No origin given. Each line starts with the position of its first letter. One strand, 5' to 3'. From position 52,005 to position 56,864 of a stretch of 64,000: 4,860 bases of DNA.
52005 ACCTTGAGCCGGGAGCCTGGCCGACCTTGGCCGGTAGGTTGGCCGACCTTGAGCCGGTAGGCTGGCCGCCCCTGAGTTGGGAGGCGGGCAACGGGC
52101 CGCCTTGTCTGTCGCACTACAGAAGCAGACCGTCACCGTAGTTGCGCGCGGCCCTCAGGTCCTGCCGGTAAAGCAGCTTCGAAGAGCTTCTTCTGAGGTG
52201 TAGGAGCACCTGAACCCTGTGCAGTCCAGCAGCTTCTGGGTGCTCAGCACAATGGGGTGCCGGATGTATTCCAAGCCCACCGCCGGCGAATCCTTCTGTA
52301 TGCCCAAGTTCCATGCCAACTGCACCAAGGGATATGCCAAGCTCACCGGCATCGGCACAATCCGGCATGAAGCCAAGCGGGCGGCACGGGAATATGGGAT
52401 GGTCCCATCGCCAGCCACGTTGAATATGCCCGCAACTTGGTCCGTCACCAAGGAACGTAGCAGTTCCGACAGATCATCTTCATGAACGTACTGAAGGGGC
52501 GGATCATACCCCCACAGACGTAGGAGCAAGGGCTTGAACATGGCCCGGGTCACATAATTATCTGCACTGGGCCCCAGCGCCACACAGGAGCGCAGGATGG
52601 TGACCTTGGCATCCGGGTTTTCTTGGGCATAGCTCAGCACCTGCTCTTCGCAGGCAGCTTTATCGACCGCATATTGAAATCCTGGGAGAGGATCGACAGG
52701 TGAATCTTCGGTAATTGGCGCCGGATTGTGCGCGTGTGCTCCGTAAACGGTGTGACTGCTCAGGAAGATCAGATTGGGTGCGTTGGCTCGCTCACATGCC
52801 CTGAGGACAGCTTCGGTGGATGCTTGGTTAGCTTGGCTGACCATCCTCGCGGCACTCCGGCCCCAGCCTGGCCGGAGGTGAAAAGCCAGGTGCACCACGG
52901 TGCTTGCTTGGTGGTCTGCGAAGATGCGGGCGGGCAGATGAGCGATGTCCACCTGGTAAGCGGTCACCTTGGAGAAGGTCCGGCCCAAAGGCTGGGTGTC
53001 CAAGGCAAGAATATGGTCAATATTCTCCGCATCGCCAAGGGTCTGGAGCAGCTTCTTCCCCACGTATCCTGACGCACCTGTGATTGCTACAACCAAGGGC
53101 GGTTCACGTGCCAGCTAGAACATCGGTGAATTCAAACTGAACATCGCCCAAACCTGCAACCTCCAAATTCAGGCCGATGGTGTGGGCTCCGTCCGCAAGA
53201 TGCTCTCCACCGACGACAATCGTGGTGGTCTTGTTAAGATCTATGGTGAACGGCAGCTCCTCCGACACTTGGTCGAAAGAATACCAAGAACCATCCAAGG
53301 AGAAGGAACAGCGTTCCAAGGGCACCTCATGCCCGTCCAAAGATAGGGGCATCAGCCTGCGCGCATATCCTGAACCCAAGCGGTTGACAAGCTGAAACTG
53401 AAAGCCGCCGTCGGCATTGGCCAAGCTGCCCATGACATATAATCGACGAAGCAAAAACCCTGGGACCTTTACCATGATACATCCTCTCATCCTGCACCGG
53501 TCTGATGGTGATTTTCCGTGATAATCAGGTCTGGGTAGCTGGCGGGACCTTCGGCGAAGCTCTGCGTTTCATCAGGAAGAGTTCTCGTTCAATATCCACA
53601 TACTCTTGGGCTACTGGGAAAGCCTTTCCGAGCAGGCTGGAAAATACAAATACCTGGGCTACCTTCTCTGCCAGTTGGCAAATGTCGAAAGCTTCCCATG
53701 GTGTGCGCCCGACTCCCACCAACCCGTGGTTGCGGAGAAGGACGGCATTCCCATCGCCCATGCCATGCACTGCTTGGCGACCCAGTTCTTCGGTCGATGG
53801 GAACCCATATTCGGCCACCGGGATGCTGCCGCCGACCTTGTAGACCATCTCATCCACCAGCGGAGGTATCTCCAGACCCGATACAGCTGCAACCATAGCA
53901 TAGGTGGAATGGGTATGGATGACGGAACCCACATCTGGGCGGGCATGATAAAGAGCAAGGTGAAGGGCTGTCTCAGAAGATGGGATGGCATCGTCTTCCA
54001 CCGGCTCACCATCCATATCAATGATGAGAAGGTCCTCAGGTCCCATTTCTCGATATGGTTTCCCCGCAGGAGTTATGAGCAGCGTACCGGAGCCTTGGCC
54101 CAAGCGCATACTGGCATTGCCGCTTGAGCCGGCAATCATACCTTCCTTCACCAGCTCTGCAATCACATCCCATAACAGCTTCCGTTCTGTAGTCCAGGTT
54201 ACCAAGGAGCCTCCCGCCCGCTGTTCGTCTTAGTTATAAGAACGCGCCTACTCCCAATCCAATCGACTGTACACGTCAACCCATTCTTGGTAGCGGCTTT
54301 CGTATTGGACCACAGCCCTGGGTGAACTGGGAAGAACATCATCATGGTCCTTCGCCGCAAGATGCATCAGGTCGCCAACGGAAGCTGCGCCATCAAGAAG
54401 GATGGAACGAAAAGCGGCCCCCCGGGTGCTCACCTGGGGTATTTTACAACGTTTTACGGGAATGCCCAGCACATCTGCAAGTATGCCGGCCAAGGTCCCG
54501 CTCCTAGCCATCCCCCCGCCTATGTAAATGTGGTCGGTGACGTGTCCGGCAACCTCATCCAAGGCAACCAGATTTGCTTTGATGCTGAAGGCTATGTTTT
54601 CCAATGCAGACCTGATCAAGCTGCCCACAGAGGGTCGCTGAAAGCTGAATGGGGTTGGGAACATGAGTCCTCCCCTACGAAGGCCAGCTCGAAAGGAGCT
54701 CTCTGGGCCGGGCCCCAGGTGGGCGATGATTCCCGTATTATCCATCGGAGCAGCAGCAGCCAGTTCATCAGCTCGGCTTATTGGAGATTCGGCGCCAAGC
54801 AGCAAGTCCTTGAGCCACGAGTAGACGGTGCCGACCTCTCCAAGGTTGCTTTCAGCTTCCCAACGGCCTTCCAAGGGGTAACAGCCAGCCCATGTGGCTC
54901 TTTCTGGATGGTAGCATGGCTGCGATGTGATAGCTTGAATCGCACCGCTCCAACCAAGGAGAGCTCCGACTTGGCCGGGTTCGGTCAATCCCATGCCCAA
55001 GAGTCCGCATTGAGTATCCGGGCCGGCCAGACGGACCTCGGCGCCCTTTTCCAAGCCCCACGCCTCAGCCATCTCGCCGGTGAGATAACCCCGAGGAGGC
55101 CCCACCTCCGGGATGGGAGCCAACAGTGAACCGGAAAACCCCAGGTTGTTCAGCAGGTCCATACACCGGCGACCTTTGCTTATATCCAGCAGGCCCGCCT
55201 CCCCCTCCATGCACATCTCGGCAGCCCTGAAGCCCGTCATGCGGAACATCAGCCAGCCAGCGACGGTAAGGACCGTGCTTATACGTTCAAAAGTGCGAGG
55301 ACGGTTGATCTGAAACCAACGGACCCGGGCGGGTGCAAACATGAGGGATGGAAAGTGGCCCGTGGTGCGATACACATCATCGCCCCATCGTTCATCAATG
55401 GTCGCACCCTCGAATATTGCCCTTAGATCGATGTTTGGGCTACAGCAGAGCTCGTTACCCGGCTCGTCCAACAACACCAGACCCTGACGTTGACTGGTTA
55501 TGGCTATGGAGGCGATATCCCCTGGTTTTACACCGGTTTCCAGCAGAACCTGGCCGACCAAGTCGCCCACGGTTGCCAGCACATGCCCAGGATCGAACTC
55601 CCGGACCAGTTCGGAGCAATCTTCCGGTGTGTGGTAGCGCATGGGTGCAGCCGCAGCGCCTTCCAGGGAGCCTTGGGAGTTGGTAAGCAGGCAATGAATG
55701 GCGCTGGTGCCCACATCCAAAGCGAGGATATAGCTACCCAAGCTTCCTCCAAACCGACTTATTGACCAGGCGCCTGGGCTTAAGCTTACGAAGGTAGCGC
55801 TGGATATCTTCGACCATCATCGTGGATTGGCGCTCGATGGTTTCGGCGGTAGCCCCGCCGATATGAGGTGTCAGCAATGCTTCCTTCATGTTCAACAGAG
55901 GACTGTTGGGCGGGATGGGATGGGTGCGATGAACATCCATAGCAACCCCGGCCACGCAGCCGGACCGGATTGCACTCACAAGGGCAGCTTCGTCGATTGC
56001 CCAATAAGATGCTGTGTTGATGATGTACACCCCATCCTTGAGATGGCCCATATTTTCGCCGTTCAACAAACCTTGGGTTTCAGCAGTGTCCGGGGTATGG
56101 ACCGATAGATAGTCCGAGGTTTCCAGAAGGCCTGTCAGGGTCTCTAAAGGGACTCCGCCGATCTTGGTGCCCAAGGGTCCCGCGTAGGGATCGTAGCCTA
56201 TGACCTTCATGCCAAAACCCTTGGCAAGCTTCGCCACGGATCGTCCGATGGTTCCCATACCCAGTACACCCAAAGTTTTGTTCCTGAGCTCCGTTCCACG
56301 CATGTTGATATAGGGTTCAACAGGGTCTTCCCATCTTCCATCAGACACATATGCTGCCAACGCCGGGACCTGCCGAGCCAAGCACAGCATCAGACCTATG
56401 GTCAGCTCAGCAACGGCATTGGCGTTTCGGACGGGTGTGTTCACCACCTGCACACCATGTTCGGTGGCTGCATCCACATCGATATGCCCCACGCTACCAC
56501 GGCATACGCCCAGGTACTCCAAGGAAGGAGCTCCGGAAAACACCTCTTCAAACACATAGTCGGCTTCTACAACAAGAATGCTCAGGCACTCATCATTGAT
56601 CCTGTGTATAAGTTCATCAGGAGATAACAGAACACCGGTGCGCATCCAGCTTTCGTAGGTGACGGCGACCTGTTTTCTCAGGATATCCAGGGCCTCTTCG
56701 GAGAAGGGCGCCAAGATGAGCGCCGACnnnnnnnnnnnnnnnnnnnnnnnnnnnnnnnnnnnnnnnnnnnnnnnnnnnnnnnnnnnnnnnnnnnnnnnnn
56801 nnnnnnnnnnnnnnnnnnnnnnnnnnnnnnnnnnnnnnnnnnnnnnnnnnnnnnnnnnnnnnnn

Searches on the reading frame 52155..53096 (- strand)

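Call 86: search_protein_families(library=pfam, proteins=[window:52155-53096:-], max_evalue=0.0001)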
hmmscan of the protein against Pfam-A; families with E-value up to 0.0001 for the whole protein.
window:52155-53096:- (313 aa): 4 families
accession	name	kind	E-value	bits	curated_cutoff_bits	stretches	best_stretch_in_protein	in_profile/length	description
PF01370.27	Epimerase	-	5.7e-26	91.8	20.9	1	3-219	1-227/240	NAD dependent epimerase/dehydratase family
PF04321.23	RmlD_sub_bind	-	5.2e-12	45.9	27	1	1-184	1-162/287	RmlD substrate binding domain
PF01073.25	3Beta_HSD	-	1.8e-11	44.1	22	1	4-182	1-190/280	3-beta hydroxysteroid dehydrogenase/isomerase family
PF16363.11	GDP_Man_Dehyd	-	5.7e-09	36.3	27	1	5-177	2-187/332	GDP-mannose 4,6 dehydratase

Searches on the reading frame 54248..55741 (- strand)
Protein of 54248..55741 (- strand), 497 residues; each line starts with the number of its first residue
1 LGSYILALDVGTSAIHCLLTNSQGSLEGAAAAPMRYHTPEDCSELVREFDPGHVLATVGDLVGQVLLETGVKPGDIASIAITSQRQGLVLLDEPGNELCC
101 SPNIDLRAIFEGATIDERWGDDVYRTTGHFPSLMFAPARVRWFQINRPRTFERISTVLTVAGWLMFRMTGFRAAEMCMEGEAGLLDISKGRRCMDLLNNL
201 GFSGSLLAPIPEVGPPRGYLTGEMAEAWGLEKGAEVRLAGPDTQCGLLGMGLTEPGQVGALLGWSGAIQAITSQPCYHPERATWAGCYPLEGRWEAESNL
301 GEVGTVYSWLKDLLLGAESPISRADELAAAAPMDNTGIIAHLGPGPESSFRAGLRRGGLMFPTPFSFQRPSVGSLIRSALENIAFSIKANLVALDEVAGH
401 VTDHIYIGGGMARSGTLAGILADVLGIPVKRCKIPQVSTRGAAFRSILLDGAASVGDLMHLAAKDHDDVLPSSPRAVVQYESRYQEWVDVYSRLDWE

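Call 86: search_protein_families(library=pfam, proteins=[window:54248-55741:-], max_evalue=0.0001)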
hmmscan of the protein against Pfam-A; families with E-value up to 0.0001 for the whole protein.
window:54248-55741:- (497 aa): 2 families
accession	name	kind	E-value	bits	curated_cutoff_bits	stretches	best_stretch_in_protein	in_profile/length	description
PF00370.27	FGGY_N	-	5.4e-31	108.5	28.8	1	4-249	1-245/245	FGGY family of carbohydrate kinases, N-terminal domain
PF02782.22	FGGY_C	-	4.5e-12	46.6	27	1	272-443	15-191/198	FGGY family of carbohydrate kinases, C-terminal domain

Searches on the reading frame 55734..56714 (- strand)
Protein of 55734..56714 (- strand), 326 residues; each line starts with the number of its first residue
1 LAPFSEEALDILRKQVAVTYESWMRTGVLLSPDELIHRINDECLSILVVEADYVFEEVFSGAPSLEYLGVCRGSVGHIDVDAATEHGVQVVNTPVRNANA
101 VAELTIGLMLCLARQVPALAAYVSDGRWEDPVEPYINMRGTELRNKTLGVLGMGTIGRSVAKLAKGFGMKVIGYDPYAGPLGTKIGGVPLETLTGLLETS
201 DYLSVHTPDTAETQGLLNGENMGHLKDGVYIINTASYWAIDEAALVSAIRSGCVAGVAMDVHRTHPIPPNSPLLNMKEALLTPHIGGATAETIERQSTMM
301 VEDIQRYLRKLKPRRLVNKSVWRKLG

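Call 86: search_protein_families(library=pfam, proteins=[window:55734-56714:-], max_evalue=0.0001)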
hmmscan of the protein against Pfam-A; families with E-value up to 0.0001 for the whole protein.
window:55734-56714:- (326 aa): 2 families
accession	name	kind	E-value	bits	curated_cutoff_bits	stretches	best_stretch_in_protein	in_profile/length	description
PF02826.25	2-Hacid_dh_C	-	1.1e-50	171.9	25.1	1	106-286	1-178/178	D-isomer specific 2-hydroxyacid dehydrogenase, NAD binding domain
PF00389.36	2-Hacid_dh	-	1.9e-18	66.9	24.6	1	4-318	7-134/134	D-isomer specific 2-hydroxyacid dehydrogenase, catalytic domain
